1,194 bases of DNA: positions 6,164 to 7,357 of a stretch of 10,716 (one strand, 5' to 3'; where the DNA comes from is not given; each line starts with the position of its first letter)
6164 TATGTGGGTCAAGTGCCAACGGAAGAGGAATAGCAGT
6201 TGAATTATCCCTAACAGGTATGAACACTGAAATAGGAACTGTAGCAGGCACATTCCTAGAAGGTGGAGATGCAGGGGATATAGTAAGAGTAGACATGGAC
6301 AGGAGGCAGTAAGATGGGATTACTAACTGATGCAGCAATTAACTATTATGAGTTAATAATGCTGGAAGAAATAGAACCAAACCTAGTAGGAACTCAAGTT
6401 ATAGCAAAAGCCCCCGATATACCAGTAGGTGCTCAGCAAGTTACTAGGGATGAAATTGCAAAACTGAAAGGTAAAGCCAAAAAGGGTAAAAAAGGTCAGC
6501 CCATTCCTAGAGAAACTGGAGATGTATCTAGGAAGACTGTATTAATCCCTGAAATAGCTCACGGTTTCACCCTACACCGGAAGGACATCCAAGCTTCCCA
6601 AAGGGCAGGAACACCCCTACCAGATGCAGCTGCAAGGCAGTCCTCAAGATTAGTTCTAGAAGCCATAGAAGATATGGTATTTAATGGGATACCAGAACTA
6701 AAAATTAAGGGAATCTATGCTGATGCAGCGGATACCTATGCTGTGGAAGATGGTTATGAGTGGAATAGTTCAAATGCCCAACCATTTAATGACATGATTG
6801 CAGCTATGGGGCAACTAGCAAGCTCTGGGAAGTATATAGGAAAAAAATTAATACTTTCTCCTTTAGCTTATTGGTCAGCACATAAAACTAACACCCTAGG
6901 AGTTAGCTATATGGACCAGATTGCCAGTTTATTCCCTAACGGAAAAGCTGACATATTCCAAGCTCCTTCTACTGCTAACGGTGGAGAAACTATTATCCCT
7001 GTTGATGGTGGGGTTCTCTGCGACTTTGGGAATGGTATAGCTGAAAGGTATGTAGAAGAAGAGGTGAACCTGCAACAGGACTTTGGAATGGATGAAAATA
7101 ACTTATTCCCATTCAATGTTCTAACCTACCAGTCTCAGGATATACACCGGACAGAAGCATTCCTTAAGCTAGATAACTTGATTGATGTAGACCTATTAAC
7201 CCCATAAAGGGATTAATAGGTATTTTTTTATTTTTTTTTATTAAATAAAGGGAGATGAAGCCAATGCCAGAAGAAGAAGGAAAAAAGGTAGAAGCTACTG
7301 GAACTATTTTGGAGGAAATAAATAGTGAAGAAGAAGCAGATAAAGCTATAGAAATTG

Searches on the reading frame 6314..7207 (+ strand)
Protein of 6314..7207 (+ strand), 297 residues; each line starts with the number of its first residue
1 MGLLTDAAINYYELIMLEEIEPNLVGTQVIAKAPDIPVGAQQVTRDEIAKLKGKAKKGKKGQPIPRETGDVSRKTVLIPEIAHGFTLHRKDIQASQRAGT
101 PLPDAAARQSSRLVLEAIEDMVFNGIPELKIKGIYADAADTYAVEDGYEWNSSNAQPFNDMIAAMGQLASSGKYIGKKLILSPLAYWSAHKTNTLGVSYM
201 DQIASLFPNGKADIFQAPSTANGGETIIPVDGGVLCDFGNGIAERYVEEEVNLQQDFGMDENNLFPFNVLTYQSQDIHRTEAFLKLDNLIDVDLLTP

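Call 4: search_protein_families(library=pfam, proteins=[window:6314-7207:+], max_evalue=0.1)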
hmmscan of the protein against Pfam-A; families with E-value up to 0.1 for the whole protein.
window:6314-7207:+ (297 aa): 2 families
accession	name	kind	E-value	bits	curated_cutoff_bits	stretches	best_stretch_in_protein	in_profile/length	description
PF04454.18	Linocin_M18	-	2.2e-14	53.8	24.3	1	37-223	44-213/253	Encapsulating protein for peroxidase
PF09950.15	Major_capside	-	7e-05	22.7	26.8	1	59-142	8-92/251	Major capsid protein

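Call 5: search_protein_families(library=phrogs, proteins=[window:6314-7207:+], max_evalue=0.1)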
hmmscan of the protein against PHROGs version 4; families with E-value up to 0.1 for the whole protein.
window:6314-7207:+ (297 aa): 2 families
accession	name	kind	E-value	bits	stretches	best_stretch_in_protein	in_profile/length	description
phrog_264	-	head and packaging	4.7e-16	59.6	1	17-221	43-255/321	major head protein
phrog_10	-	head and packaging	0.013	15.5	1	116-193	472-542/752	major head protein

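Call 13: find_encoding_contigs(protein=window:6314-7207:+, flank=10000, max_places=6)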
Protein window:6314-7207:+ (297 aa): 13 contigs read that carry it; 6 places shown.
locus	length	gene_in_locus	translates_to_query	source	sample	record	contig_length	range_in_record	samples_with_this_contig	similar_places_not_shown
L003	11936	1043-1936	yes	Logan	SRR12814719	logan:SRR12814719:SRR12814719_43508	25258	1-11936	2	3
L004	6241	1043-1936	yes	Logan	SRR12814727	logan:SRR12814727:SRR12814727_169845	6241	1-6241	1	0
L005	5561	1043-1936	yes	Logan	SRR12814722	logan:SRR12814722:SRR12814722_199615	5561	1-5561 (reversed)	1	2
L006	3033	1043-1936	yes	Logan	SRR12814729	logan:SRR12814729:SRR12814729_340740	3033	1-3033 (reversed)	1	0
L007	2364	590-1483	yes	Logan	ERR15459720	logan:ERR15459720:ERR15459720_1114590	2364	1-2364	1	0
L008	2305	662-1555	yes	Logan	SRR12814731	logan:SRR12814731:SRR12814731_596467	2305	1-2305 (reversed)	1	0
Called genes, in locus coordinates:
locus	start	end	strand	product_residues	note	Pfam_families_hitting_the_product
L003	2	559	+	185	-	?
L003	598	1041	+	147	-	-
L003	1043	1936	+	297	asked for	PF04454:Linocin_M18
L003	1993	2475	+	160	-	-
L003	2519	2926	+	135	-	-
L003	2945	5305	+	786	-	-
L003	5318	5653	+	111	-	-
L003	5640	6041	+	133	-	-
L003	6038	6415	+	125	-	-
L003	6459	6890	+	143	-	-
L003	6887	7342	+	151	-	-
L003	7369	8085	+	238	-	-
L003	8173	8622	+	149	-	-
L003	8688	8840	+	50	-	-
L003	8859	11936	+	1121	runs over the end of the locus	PF04513:Baculo_PEP_C (faint), PF10145:PhageMin_Tail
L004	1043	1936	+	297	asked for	PF04454:Linocin_M18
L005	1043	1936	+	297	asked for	PF04454:Linocin_M18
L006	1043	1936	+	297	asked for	PF04454:Linocin_M18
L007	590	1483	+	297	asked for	PF04454:Linocin_M18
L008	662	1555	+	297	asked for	PF04454:Linocin_M18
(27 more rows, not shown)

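Call 20: search_protein_families(library=phrogs, proteins=[L003:5318-5653:+, L003:5640-6041:+, L003:6032-6415:+, L003:6459-6890:+, L003:6875-7342:+, L003:7354-8085:+, L003:8173-8622:+, L003:8688-8840:+, L003:8859-11936:+], max_evalue=0.1)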
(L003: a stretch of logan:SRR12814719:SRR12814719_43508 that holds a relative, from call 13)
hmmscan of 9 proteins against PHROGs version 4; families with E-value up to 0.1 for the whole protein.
L003:5318-5653:+ (111 aa): 1 family
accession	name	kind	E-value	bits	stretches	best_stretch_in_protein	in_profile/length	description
phrog_912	-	unknown function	4.4e-05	23.9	1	1-110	2-112/274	-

L003:5640-6041:+ (133 aa): 1 family
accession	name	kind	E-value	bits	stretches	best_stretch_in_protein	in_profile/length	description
phrog_541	-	connector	0.057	14.4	1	30-113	33-115/129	head-tail adaptor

L003:6032-6415:+ (127 aa): 0 families

L003:6459-6890:+ (143 aa): 1 family
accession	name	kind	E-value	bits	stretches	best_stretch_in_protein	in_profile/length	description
phrog_5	-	connector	0.035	14.9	1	44-121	135-188/239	tail completion or Neck1 protein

L003:6875-7342:+ (155 aa): 0 families

L003:7354-8085:+ (243 aa): 1 family
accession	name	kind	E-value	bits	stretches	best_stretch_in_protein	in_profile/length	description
phrog_30274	-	unknown function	8.1e-33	115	1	6-241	4-244/245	-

L003:8173-8622:+ (149 aa): 0 families

L003:8688-8840:+ (50 aa): 0 families

L003:8859-11936:+ (1026 aa): 9 families
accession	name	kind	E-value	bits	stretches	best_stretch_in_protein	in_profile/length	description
phrog_58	-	tail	9.3e-17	61.7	1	31-976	261-942/1544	tail length tape measure protein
phrog_167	-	tail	9.9e-16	57.7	1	100-987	222-990/1555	tail length tape measure protein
phrog_32452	-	unknown function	4.1e-14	52.6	1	145-398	47-310/724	-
phrog_4200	-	tail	8.6e-12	45.3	1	749-998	406-587/732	tail length tape measure protein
phrog_1272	-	tail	2.6e-08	33.1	3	604-988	681-992/1606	tail length tape measure protein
phrog_1535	-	tail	1.2e-07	31.3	1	482-1010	656-1091/1152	tail length tape measure protein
phrog_7334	-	unknown function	0.0025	16.9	0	801-923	43-162/1078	-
phrog_306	-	head and packaging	0.09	14.5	0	768-861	5-87/115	minor head protein Ace-like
phrog_11953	-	DNA, RNA and nucleotide metabolism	0.095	13.5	0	12-59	13-60/154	exonuclease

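Call 21: search_protein_families(library=pfam, proteins=[L003:5318-5653:+, L003:5640-6041:+, L003:6032-6415:+, L003:6459-6890:+, L003:6875-7342:+, L003:7354-8085:+, L003:8173-8622:+, L003:8688-8840:+, L003:8859-11936:+], max_evalue=0.1)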
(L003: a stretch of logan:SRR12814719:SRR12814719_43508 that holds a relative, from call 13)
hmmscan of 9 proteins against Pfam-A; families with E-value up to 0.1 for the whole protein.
L003:5318-5653:+ (111 aa): 0 families

L003:5640-6041:+ (133 aa): 0 families

L003:6032-6415:+ (127 aa): 0 families

L003:6459-6890:+ (143 aa): 0 families

L003:6875-7342:+ (155 aa): 0 families

L003:7354-8085:+ (243 aa): 0 families

L003:8173-8622:+ (149 aa): 1 family
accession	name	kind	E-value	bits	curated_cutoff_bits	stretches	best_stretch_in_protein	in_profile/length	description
PF05325.16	DUF730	-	0.055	13.9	32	1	42-67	68-94/122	Protein of unknown function (DUF730)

L003:8688-8840:+ (50 aa): 0 families

L003:8859-11936:+ (1026 aa): 2 families
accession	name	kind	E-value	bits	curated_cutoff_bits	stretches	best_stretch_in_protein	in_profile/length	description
PF10145.14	PhageMin_Tail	-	1e-10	42.3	33.2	1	190-321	13-145/201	Phage-related minor tail protein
PF04513.17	Baculo_PEP_C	-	9.4e-07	29.4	38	0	851-961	25-132/140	Baculovirus polyhedron envelope protein, PEP, C terminus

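Call 42: find_related_loci(query=window:6314-7207:+, collection=viral_contigs, flank=10000)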
Query window:6314-7207:+ (297 aa) in viral_contigs; peptide patterns used: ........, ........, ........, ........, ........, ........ (x = any residue, [..] = any of these).
61 stretches matched a pattern; 1 encode a relative of the query (tblastn E <= 1e-3); 1 distinct loci.
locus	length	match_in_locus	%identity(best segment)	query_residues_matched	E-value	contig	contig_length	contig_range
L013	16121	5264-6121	84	1-283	2e-157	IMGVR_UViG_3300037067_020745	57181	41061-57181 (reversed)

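Call 65: search_dna_similar(query=L003:5318-5650:+, collection=phages, mode=protein, max_evalue=0.1, max_rows=30)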
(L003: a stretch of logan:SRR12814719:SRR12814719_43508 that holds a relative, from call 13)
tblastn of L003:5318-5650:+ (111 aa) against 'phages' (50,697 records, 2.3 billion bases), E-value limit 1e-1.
No match.

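Call 84: find_homologous_proteins(query=L003:5318-5653:+, max_evalue=0.01)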
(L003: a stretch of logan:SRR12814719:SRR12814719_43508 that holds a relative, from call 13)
Query L003:5318-5653:+ (111 aa): 8 proteins with E <= 0.01 among 11 candidates.
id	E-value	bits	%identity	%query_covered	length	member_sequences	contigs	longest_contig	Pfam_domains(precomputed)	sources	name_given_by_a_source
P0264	6.4e-66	237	99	100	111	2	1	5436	-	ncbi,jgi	jgi:hypothetical protein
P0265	1.0e-55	205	84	100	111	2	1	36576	-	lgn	-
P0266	9.2e-46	172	73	100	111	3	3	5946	-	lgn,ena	-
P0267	2.4e-36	142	67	99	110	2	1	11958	-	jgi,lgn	jgi:hypothetical protein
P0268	1.4e-29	120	58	96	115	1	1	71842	-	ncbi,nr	ncbi:MAG: hypothetical protein QHH15_00230 [Candidatus Thermoplasmatota archaeon]|nr:hypothetical pr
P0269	6.2e-29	118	76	68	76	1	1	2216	-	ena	-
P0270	4.1e-28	116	49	100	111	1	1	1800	-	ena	-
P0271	6.5e-28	115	56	97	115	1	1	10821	-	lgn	-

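Call 85: find_encoding_contigs(protein=P0268, flank=10000, max_places=1)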
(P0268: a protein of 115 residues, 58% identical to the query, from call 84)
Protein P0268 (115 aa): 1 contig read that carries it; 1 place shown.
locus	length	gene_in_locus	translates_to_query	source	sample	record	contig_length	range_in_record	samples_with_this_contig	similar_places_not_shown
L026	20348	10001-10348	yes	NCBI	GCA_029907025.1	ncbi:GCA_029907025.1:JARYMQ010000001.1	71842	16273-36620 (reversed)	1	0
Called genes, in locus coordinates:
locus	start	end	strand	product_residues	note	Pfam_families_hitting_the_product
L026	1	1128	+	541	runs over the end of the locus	-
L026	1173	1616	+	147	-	-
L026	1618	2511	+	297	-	PF04454:Linocin_M18, PF09950:Major_capside (weak)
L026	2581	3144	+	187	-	-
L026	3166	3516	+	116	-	-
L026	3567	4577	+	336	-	-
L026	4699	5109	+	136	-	-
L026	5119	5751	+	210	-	-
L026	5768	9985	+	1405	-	PF07581:Glug (faint)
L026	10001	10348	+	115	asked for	-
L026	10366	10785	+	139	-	-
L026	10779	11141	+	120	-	-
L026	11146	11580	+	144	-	-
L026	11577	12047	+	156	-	-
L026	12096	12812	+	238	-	-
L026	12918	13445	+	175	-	-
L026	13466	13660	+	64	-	-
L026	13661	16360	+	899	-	-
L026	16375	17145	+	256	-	-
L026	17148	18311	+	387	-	-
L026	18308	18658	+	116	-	-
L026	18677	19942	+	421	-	-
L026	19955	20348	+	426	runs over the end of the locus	PF10102:DUF2341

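Call 93: predict_structure(alignment_id=A3)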
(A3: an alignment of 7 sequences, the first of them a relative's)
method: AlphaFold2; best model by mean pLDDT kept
length: 111 residues; sequences in the alignment: 7
mean_pLDDT: 78.8   pTM: 0.70
mean pLDDT of the five models: 78.8, 74.1, 73.7, 72.7, 65.2
residues with pLDDT >= 90: 32; 70-90: 48; 50-70: 26; < 50: 5
segments of 3 or more residues with pLDDT < 50: 109-111
pLDDT, mean of each block of 10 residues (from residue 1): 61 85 91 88 90 87 61 83 86 85 54 42
secondary structure, 60 per line:
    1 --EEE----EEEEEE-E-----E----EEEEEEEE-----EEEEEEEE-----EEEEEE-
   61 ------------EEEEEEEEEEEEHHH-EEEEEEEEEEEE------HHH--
elements in order: E3-5 E10-15 E28-35 E41-48 E54-59 E73-84 E89-100

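Call 95: fold_search(model_id=the predicted structure, library=pdb)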
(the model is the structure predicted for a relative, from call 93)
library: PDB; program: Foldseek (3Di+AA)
matches with E <= 10: 1072; with E <= 0.001: 0
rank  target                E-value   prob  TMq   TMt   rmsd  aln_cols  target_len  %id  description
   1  8uin_G                3.9e-02  1.00  0.60  0.12   3.5       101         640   15  Structure of the C3bBb-albicin complex (released 2024-05-08)
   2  7o7p_C                3.9e-02  1.00  0.57  0.06   3.3       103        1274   14  (h-alpha2M)4 activated state (released 2022-04-13)
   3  7o7p_A                3.9e-02  1.00  0.57  0.06   3.3       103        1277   14  (h-alpha2M)4 activated state (released 2022-04-13)
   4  7qiv_A                4.1e-02  1.00  0.60  0.12   3.3       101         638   14  Structure of human C3b in complex with the EWE nanobody (released 2022-02-16)
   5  6tav_B                4.3e-02  1.00  0.56  0.06   3.5       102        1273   15  Crystal structure of endopeptidase-induced alpha2-macroglobulin (released 2021-05-12)
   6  6tav_D                7.0e-02  1.00  0.55  0.06   3.7       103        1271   14  Crystal structure of endopeptidase-induced alpha2-macroglobulin (released 2021-05-12)
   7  9jz1_A                7.3e-02  0.98  0.46  0.24   4.8       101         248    8  Crystal structure of Nir2 C-terminal domain in complex with phosphate (released 2025-10-15)
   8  6d7j_C                7.7e-02  1.00  0.53  0.09   4.1        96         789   11  The Crystal Structure of Parabacteroides merdae Beta-Glucuronidase (GUS) with Glycerol in Active-Site (released 2019-05-01)
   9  2pn5_A                8.1e-02  1.00  0.57  0.06   3.4        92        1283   13  Crystal Structure of TEP1r (released 2007-07-24)
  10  5fr1_B                9.1e-02  0.98  0.53  0.38   4.6       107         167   15  Double acetylated RhoGDI-alpha in complex with RhoA-GDP (released 2016-01-13)
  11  4v96_AH               9.1e-02  0.94  0.48  0.22   5.7       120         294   14  The structure of a 1.8 MDa viral genome injection device suggests alternative infection mechanisms (released 2014-07-09)
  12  5f0j_B                9.1e-02  0.84  0.41  0.19   6.3       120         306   10  Structure of retromer VPS26-VPS35 subunits bound to SNX3 (released 2016-12-07)
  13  6tav_C                9.5e-02  1.00  0.55  0.06   3.8       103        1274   13  Crystal structure of endopeptidase-induced alpha2-macroglobulin (released 2021-05-12)
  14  7q61_A                9.5e-02  0.98  0.49  0.06   4.3       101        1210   13  Structure of TEV conjugated A2ML1 (A2ML1-TC) (released 2022-04-20)
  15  9hbk_D                9.5e-02  0.75  0.38  0.37   8.1       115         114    8  Structure of A16/G9 in complex with A56/K2 (vaccinia virus) (released 2025-09-03)
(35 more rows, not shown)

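Call 97: search_dna_similar(query=window:6314-7204:+, collection=phages, mode=protein, max_evalue=0.001, max_rows=15)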
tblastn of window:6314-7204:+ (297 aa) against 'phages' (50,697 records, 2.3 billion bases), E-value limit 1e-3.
No match.

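Call 98: fold_search(model_id=the predicted structure, library=viral)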
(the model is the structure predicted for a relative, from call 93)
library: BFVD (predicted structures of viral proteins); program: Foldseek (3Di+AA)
matches with E <= 10: 748; with E <= 0.001: 1
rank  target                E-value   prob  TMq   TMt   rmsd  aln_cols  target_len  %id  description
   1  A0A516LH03            9.3e-05  1.00  0.78  0.74   2.6       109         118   19  (no name in the UniProt tables at hand)
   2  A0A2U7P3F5            1.1e-03  1.00  0.58  0.31   4.9       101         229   14  (no name in the UniProt tables at hand)
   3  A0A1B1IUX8            2.0e-03  1.00  0.71  0.58   3.4       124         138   17  (no name in the UniProt tables at hand)
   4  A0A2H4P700            3.2e-03  1.00  0.58  0.28   3.8       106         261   13  Uncharacterized protein [Pseudomonas phage nickie]
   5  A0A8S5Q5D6            3.4e-03  1.00  0.59  0.69   3.2        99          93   12  Uncharacterized protein [Siphoviridae sp. ct0uL16]
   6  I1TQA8                3.4e-03  1.00  0.62  0.19   3.7       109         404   18  (no name in the UniProt tables at hand)
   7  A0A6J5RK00            3.5e-03  1.00  0.63  0.24   4.6       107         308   16  Uncharacterized protein [uncultured Caudovirales phage]
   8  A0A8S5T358            3.5e-03  1.00  0.52  0.63   3.7       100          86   11  Uncharacterized protein [Siphoviridae sp. ctedO8]
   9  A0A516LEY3            4.2e-03  1.00  0.67  0.55   2.6       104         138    8  (no name in the UniProt tables at hand)
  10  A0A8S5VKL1            5.1e-03  1.00  0.53  0.50   4.1       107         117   10  (no name in the UniProt tables at hand)
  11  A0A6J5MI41            5.4e-03  1.00  0.70  0.17   4.7       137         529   14  Uncharacterized protein [uncultured Caudovirales phage]
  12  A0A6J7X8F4            6.0e-03  1.00  0.57  0.55   5.2       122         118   16  Uncharacterized protein [uncultured Caudovirales phage]
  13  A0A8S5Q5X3            6.3e-03  1.00  0.61  0.20   4.6       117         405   14  Collagen triple helix repeat protein [Podoviridae sp. ctJaJ36]
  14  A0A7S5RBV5            6.7e-03  1.00  0.61  0.20   3.7       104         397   12  (no name in the UniProt tables at hand)
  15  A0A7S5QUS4            6.7e-03  1.00  0.50  0.50   4.9       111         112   14  (no name in the UniProt tables at hand)
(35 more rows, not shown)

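Call 106: search_solved_structures(query=L003:7354-8085:+, max_evalue=5)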
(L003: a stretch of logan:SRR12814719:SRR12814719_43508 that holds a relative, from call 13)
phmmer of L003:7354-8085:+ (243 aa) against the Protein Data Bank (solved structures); distinct sequences matched with E-value up to 5: 2.
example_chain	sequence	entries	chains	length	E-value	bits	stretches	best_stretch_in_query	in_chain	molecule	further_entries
7qhm_H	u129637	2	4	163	0.097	15.5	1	86-162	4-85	Uncharacterized protein Cgl2664/cg2949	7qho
7q21_L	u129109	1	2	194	0.11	15.4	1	84-162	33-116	Uncharacterized protein Cgl2664/cg2949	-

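Call 107: search_solved_structures(query=L003:5640-6041:+, max_evalue=5)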
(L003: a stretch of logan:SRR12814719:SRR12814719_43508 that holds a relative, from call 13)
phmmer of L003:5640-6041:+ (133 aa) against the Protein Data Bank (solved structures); distinct sequences matched with E-value up to 5: 7.
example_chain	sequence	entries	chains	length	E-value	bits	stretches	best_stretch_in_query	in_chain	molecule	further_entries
4c47_A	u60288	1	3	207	0.18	15.2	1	15-66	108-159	INNER MEMBRANE LIPOPROTEIN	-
1nhr_A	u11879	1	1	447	1.4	12.3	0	38-77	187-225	NADH PEROXIDASE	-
1nhp_A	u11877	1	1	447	1.5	12.2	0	38-77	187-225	NADH PEROXIDASE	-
1nhq_A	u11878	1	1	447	1.6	12.1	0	38-77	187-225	NADH PEROXIDASE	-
1joa_A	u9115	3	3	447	1.6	12.1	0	38-77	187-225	NADH PEROXIDASE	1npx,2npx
1f8w_A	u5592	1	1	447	1.6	12.1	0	38-77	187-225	NADH PEROXIDASE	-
1nhs_A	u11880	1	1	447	1.6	12.1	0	38-77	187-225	NADH PEROXIDASE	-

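Call 108: search_solved_structures(query=L003:6459-6890:+, max_evalue=5)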
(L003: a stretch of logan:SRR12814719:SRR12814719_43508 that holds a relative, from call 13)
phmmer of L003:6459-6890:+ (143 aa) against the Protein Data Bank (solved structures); distinct sequences matched with E-value up to 5: 3.
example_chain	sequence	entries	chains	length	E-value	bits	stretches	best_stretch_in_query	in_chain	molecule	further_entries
8rkd_E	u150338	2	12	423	0.66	13.2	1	38-87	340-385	Pilus assembly ATPase CpaF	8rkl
8rjf_A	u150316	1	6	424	0.67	13.2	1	38-87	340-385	Pilus assembly ATPase CpaF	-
9e24_A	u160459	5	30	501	0.87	12.8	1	39-87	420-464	CpaF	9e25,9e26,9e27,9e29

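Call 109: search_dna_similar(query=L003:7354-8082:+, collection=phages, mode=protein, max_evalue=0.001, max_rows=15)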
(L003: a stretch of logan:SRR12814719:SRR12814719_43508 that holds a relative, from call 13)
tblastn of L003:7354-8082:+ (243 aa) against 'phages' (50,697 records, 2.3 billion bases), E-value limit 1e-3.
Records with a match: 4; places in all: 4; records where one place covers at least 80% of the query: 4.
Best place of each record, by identity: <60% 4.
By first word of the organism name: Methanothermobacter 2; Methanobacterium 2.
By host as written in the record: - 2; Methanobacterium thermoautotrophicum Marburg 1; Methanobacterium thermoautotrophicum 1.
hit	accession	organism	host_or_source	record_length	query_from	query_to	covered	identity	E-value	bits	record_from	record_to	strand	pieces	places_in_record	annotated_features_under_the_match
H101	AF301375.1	Methanothermobacter phage psiM100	-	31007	6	241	97%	36.0%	7e-27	114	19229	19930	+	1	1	ORF18: putative structural protein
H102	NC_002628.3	Methanothermobacter phage psiM100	-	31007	6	241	97%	36.0%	7e-27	114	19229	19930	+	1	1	ORF18: putative structural protein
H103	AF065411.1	Methanobacterium phage psiM2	Methanobacterium thermoautotrophicum ...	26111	5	241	98%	31.7%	9e-20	93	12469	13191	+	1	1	structural protein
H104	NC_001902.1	Methanobacterium phage psiM2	Methanobacterium thermoautotrophicum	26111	5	241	98%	31.7%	9e-20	93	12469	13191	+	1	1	structural protein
